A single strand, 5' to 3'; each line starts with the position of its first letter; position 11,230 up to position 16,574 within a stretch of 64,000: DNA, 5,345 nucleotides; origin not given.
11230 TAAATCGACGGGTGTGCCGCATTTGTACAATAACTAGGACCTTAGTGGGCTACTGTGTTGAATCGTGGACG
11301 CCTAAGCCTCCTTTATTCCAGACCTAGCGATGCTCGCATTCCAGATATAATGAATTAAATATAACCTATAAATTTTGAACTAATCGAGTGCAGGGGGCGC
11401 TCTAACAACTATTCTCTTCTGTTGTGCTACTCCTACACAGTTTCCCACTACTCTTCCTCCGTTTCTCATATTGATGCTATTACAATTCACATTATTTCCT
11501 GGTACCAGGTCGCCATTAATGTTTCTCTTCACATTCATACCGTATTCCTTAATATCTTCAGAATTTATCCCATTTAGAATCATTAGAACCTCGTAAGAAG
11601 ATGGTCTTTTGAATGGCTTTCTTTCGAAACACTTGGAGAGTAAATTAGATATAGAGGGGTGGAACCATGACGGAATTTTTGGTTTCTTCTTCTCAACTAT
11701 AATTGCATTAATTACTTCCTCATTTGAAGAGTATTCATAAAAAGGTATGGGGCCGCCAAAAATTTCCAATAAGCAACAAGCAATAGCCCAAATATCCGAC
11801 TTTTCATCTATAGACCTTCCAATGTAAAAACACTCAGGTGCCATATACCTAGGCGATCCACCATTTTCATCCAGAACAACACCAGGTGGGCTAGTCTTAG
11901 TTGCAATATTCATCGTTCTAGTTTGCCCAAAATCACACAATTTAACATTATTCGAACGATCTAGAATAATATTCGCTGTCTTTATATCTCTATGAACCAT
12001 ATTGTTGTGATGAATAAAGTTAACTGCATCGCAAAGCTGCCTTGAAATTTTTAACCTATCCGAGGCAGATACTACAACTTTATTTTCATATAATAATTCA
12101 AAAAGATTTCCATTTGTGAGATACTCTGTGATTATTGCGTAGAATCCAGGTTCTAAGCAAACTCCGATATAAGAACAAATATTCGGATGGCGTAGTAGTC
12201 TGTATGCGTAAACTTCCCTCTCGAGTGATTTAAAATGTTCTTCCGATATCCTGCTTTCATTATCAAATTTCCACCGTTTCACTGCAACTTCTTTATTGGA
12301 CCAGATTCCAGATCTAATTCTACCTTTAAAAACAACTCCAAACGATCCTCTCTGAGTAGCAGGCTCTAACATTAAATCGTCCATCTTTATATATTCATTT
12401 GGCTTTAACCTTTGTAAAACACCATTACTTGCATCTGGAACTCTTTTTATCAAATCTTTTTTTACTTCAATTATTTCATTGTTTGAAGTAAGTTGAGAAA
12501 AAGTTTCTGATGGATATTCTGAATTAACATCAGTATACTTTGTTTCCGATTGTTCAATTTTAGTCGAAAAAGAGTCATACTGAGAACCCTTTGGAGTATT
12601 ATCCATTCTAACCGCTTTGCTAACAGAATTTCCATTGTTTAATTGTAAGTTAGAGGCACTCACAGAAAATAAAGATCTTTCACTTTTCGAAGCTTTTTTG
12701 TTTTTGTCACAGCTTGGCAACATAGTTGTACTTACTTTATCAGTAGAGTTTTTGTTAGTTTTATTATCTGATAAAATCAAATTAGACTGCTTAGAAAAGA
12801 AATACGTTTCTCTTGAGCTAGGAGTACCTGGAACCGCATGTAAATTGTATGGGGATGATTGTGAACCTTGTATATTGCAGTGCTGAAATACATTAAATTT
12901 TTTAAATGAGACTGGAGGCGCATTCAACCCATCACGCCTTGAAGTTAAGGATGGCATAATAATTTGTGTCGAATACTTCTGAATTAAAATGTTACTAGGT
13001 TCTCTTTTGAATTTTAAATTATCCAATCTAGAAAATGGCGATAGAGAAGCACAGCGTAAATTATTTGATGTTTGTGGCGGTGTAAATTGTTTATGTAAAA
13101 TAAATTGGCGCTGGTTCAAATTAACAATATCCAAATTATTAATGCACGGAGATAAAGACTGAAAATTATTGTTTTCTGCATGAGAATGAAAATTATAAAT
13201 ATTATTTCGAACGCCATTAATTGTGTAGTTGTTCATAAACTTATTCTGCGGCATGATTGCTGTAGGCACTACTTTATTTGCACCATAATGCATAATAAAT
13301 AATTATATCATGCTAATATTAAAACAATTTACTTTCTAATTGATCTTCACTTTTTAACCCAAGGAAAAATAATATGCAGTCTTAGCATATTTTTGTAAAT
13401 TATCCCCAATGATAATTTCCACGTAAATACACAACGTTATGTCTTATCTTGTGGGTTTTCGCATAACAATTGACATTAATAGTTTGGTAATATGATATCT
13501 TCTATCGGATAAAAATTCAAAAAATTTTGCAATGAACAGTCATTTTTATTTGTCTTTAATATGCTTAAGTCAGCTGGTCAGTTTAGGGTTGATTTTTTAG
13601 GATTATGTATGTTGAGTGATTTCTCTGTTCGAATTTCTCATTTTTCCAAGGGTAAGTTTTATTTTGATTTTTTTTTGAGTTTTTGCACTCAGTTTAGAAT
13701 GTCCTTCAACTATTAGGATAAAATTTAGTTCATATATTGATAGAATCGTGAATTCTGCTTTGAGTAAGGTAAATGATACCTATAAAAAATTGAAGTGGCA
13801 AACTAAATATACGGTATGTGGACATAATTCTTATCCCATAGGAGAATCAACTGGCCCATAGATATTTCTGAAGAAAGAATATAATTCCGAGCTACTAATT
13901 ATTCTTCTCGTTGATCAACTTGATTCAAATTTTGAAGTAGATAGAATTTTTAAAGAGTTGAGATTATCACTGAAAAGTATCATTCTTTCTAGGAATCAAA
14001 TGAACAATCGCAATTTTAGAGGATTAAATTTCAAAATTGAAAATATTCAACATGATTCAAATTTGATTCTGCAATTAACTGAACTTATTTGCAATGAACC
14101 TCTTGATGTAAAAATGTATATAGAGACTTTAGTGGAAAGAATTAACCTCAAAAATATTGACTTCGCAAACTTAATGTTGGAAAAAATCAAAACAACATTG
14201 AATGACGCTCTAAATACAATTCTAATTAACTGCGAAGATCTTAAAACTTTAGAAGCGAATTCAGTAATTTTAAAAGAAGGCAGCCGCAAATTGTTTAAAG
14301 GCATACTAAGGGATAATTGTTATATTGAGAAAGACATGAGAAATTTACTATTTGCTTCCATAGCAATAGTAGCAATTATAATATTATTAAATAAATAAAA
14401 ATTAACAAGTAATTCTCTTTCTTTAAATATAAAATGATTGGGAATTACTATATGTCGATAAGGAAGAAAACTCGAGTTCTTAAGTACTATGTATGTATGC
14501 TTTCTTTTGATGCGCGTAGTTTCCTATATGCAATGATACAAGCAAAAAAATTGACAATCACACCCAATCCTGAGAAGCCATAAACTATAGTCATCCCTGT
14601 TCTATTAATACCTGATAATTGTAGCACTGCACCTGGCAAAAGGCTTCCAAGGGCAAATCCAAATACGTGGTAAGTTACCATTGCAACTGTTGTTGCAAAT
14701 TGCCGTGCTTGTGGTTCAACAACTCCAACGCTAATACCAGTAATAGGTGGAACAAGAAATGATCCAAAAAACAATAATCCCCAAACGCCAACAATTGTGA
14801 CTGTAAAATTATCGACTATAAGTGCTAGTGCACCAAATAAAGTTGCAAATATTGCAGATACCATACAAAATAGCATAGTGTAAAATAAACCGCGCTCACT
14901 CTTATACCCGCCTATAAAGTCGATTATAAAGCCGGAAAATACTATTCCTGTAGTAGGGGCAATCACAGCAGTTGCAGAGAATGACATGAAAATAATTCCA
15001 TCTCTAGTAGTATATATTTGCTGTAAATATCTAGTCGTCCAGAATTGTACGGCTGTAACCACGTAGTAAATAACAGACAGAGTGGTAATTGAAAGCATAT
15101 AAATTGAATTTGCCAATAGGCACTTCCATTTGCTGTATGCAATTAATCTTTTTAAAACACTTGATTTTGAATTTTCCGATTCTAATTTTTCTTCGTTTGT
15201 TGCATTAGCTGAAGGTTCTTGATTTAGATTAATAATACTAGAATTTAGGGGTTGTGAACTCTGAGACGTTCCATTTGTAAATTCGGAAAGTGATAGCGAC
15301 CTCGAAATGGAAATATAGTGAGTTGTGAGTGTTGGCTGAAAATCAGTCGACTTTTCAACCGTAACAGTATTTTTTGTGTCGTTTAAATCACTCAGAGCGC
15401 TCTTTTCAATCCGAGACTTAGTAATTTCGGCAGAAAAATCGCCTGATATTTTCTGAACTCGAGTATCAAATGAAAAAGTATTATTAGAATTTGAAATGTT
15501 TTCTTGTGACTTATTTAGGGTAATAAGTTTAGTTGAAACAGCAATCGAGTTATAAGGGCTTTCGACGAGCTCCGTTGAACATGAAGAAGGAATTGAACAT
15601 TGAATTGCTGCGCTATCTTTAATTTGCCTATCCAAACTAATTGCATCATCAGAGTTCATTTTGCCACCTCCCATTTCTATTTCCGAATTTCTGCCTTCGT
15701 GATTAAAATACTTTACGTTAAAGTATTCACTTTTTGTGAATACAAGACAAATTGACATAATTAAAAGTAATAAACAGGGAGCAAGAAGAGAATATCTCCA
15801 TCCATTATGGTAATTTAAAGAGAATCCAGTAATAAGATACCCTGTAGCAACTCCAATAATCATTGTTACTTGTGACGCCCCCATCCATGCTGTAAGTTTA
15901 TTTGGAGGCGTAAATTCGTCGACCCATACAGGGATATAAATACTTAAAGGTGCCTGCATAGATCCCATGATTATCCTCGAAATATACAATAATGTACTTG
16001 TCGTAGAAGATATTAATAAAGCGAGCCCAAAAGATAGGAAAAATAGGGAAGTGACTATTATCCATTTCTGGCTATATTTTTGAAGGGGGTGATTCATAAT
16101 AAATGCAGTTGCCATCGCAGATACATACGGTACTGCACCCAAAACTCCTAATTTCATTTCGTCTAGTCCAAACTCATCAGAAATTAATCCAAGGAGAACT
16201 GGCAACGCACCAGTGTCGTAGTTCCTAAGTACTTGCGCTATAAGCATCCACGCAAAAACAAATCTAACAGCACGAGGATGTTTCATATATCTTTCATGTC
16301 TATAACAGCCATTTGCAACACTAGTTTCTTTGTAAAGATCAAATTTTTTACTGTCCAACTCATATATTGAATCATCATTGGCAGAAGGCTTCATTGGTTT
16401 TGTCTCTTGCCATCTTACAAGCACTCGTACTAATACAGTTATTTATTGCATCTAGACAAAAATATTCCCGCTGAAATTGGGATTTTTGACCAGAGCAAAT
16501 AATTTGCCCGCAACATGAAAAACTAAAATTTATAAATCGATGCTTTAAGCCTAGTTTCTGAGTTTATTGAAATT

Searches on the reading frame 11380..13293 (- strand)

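Call 28: search_protein_families(library=pfam, proteins=[window:11380-13293:-], max_evalue=0.001)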
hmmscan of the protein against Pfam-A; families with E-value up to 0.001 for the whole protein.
window:11380-13293:- (637 aa): 3 families
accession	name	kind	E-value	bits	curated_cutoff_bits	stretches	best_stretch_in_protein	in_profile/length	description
PF00069.31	Pkinase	-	5.9e-50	170.5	31.7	1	315-570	9-258/263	Protein kinase domain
PF07714.23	PK_Tyr_Ser-Thr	-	1.7e-47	162.4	23.1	1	314-570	8-255/258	Protein tyrosine and serine/threonine kinase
PF03109.22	ABC1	-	0.00054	19.6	22.9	0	410-466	165-222/244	ABC1 atypical kinase-like domain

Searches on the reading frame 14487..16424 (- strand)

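Call 28: search_protein_families(library=pfam, proteins=[window:14487-16424:-], max_evalue=0.001)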
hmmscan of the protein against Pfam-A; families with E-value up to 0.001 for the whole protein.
window:14487-16424:- (645 aa): 3 families
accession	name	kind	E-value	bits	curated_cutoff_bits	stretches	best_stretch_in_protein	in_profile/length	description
PF07690.21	MFS_1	-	2.5e-24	86.3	33.4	1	61-230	2-173/347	Major Facilitator Superfamily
PF00083.30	Sugar_tr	-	1.1e-14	54.6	22.3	1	68-244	13-206/452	Sugar (and other) transporter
PF03137.26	OATP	-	3.4e-09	36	25.8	2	405-530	259-378/545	Organic Anion Transporter Polypeptide (OATP) family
